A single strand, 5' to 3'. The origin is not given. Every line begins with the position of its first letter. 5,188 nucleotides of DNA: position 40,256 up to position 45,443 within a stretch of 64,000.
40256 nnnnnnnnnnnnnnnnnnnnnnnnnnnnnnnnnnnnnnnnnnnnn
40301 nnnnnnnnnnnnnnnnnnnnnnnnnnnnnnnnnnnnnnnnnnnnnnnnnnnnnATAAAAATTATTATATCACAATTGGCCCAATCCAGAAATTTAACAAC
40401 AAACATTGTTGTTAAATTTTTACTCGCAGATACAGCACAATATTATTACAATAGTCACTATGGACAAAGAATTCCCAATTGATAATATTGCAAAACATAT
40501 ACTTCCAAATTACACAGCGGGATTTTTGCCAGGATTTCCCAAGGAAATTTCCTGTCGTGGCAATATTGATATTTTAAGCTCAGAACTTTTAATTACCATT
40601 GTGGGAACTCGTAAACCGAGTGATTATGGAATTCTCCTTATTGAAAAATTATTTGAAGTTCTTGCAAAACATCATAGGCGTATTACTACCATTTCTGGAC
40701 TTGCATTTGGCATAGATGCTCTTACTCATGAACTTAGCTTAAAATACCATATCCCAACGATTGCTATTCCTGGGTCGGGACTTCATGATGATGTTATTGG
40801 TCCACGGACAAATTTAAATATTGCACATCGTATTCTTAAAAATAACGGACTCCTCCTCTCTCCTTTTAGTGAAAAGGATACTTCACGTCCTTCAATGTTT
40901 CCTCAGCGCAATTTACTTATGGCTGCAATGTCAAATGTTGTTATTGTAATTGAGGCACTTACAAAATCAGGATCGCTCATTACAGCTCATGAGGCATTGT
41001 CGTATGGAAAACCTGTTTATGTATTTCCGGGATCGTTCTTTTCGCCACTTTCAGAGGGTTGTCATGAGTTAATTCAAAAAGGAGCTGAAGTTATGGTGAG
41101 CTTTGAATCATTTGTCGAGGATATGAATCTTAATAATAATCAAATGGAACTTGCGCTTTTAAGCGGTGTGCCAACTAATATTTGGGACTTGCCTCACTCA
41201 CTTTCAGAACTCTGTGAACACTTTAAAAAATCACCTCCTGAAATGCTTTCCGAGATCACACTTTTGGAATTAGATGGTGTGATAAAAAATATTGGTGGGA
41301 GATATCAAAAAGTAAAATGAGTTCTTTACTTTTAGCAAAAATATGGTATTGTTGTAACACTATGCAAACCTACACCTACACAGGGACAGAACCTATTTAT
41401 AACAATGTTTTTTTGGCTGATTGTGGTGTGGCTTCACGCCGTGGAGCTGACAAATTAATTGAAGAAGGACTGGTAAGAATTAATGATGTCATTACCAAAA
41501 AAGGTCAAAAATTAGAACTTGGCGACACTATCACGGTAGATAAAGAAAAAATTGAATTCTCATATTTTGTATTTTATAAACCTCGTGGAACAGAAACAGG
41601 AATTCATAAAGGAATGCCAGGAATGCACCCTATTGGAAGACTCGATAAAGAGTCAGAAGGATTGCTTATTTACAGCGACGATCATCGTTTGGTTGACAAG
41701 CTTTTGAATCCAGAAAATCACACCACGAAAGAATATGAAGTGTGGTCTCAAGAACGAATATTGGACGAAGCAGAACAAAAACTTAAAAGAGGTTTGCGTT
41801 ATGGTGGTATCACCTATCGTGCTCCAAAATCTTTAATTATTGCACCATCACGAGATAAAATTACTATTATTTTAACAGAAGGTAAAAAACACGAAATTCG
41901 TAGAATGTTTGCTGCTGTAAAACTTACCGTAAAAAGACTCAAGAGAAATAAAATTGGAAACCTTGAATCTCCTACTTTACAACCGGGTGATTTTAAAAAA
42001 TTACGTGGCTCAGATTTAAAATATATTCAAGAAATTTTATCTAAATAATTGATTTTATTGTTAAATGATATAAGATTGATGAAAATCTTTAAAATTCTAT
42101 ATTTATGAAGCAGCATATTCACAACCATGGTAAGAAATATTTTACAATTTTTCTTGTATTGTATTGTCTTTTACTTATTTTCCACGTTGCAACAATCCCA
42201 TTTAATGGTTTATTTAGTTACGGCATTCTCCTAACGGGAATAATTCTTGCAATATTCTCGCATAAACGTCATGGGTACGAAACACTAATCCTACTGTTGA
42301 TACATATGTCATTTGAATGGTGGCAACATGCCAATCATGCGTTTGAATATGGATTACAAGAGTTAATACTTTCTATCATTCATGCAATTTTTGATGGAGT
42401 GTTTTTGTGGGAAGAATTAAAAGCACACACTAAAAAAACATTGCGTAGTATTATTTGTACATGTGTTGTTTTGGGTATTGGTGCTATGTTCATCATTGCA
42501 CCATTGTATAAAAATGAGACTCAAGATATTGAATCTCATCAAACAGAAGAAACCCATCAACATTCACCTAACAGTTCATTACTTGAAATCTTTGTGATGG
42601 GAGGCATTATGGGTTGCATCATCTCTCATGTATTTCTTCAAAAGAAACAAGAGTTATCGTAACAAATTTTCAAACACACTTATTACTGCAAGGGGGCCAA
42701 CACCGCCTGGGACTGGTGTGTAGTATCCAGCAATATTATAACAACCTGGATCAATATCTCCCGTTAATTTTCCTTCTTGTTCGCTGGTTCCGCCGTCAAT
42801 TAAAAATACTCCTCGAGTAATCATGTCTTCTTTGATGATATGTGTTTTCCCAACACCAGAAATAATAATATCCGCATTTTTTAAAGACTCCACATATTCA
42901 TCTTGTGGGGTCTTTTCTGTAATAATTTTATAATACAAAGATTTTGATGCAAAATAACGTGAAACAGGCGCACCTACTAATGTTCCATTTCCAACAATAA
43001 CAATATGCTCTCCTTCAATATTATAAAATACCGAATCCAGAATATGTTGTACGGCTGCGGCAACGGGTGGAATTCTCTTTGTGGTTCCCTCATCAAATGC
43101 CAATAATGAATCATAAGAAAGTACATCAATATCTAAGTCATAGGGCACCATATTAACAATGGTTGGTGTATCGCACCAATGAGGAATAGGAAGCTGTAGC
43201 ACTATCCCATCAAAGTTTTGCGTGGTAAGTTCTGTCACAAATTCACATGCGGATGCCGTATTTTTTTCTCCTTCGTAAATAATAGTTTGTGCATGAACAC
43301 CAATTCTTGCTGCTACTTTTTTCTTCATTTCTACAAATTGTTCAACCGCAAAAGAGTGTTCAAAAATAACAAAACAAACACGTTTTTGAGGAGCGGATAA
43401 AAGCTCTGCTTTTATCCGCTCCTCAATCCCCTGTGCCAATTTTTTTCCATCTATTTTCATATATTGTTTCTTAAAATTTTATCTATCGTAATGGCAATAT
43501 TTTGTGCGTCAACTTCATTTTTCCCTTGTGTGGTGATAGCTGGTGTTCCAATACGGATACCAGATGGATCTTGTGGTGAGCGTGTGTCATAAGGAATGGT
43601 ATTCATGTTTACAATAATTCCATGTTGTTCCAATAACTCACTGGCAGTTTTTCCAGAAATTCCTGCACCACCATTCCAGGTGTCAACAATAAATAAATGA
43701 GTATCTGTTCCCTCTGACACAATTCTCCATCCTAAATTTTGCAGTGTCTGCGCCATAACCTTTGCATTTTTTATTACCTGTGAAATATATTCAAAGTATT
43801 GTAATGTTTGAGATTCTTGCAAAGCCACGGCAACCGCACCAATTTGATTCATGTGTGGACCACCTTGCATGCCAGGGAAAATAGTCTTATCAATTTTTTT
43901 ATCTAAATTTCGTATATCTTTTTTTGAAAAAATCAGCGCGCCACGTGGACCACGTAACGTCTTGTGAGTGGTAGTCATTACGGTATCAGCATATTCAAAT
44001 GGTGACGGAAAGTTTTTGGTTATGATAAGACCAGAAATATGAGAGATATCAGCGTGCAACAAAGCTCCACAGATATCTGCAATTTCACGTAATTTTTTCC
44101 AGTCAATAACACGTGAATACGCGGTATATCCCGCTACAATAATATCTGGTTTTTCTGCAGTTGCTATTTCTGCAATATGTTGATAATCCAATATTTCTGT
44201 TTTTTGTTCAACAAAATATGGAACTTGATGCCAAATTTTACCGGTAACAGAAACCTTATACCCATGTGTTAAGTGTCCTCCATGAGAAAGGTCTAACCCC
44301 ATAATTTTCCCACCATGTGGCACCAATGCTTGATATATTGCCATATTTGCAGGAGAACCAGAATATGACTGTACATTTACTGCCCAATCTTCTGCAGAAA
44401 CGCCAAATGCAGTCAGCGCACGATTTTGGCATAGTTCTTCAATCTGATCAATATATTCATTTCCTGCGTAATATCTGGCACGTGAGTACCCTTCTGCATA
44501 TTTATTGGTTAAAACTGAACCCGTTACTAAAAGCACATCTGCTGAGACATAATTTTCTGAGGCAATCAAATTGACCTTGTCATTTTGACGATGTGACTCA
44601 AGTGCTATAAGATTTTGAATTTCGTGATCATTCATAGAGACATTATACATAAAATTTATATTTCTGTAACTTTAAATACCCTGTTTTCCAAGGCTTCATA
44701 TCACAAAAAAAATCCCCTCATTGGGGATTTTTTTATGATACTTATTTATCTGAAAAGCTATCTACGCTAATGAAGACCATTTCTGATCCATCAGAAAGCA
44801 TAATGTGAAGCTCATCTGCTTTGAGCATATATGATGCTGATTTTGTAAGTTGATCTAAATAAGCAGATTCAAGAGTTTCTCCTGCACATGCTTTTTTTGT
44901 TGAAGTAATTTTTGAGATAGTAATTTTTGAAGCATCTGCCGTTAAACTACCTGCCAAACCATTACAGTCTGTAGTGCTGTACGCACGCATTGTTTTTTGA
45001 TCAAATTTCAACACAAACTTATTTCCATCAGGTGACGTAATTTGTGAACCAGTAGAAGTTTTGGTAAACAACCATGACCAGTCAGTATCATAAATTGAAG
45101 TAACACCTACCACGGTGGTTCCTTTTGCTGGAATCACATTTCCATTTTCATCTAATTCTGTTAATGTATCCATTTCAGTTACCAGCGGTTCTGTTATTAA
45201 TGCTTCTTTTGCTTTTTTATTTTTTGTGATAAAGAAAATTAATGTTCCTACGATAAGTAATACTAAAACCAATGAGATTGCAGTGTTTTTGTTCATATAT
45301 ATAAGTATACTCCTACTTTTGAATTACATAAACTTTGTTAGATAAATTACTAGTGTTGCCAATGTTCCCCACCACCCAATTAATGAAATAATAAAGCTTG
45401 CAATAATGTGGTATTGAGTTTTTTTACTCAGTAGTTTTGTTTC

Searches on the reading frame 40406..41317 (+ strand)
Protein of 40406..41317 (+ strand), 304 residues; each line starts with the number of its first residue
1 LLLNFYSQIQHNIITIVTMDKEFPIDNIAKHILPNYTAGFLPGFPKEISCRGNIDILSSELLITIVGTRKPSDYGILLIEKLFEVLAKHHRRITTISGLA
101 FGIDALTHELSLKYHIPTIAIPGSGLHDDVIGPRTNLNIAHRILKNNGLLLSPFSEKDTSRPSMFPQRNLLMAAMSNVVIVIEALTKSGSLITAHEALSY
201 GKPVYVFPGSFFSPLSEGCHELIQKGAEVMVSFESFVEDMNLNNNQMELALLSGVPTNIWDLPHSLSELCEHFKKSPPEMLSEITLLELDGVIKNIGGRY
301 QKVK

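Call 9: search_protein_families(library=pfam, proteins=[window:40406-41317:+], max_evalue=0.001)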
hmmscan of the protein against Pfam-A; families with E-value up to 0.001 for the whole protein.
window:40406-41317:+ (304 aa): 1 family
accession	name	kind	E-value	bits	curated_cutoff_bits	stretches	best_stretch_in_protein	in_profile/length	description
PF02481.21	DNA_processg_A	-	5.7e-54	182.9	29.6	1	42-230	25-210/212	DNA recombination-mediator protein A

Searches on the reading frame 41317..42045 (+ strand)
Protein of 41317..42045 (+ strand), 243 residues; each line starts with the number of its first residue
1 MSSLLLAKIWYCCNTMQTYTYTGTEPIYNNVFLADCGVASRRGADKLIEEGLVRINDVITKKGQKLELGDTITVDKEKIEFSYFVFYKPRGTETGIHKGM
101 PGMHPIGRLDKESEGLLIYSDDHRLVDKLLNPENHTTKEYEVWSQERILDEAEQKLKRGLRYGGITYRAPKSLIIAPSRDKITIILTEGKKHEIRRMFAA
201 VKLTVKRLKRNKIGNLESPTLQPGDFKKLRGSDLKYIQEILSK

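Call 76: search_protein_families(library=pfam, proteins=[window:41317-42045:+], max_evalue=0.01)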
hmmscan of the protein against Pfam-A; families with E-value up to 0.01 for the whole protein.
window:41317-42045:+ (243 aa): 3 families
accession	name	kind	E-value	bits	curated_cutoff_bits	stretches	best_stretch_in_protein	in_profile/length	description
PF00849.27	PseudoU_synth_2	-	1.8e-13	51.4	26.8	1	100-200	36-152/152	RNA pseudouridylate synthase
PF01479.30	S4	-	5.7e-07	29.6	22.8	1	31-72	5-48/48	S4 domain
PF13275.11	S4_2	-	0.00031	21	24.6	1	46-80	28-63/65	S4 domain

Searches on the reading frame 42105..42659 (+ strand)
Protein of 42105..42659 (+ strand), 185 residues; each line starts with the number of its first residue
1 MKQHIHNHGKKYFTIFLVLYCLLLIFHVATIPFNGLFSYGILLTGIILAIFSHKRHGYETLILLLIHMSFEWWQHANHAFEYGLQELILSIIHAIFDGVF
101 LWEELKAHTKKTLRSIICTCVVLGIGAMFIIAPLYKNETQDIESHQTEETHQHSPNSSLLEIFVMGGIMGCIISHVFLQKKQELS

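Call 76: search_protein_families(library=pfam, proteins=[window:42105-42659:+], max_evalue=0.01)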
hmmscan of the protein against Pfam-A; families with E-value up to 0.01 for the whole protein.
window:42105-42659:+ (185 aa): 1 family
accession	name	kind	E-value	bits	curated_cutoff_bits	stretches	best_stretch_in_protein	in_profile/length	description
PF07907.16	YibE_F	-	0.00056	20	27.2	1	43-171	6-134/241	YibE/F-like protein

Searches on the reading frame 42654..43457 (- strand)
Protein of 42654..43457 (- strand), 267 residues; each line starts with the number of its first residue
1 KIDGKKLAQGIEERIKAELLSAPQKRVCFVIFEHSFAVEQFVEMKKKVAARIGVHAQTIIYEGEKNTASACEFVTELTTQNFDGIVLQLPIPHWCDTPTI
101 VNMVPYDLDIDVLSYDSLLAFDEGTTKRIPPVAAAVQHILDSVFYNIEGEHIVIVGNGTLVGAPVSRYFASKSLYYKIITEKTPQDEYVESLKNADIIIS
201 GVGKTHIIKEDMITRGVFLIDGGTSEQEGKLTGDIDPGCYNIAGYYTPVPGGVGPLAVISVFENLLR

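Call 76: search_protein_families(library=pfam, proteins=[window:42654-43457:-], max_evalue=0.01)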
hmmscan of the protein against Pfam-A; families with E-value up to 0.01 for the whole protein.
window:42654-43457:- (267 aa): 3 families
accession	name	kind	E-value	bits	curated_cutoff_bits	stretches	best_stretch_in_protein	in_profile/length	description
PF02882.25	THF_DHG_CYH_C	-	1.6e-32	112.4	27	1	125-266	12-153/160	Tetrahydrofolate dehydrogenase/cyclohydrolase, NAD(P)-binding domain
PF00763.28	THF_DHG_CYH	-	1.8e-12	48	32.8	1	2-111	1-115/115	Tetrahydrofolate dehydrogenase/cyclohydrolase, catalytic domain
PF04198.19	Sugar-bind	-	0.0088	15.7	27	0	169-245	121-196/257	Putative sugar-binding domain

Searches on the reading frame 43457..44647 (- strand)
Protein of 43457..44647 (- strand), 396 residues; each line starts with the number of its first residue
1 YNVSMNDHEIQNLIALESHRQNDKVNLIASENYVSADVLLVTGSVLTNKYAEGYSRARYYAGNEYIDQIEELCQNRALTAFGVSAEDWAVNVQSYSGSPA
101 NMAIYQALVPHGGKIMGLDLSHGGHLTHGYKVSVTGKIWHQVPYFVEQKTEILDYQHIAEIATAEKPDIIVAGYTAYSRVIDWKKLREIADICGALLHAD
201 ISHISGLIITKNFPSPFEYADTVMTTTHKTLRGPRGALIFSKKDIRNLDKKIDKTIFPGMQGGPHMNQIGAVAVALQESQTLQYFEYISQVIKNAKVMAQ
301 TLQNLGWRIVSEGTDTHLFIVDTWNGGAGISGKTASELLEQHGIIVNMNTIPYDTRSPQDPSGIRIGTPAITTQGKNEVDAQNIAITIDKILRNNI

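Call 9: search_protein_families(library=pfam, proteins=[window:43457-44647:-], max_evalue=0.001)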
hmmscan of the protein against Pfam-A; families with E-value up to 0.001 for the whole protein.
window:43457-44647:- (396 aa): 1 family
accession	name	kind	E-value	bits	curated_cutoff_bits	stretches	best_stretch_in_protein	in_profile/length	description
PF00464.25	SHMT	-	1.2e-149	498.8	27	1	4-386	2-397/399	Serine hydroxymethyltransferase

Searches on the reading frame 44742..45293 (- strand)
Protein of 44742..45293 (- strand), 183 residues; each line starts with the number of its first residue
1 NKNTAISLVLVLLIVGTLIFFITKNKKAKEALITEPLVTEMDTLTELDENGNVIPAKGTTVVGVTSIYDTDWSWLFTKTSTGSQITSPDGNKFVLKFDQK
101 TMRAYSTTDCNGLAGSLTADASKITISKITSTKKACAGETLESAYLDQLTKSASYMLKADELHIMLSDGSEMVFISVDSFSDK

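Call 76: search_protein_families(library=pfam, proteins=[window:44742-45293:-], max_evalue=0.01)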
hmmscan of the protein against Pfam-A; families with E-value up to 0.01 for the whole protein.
window:44742-45293:- (183 aa): 1 family
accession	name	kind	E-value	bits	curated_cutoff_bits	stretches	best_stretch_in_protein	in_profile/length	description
PF03724.22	META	-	3.6e-14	53.1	24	1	73-172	8-105/109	META domain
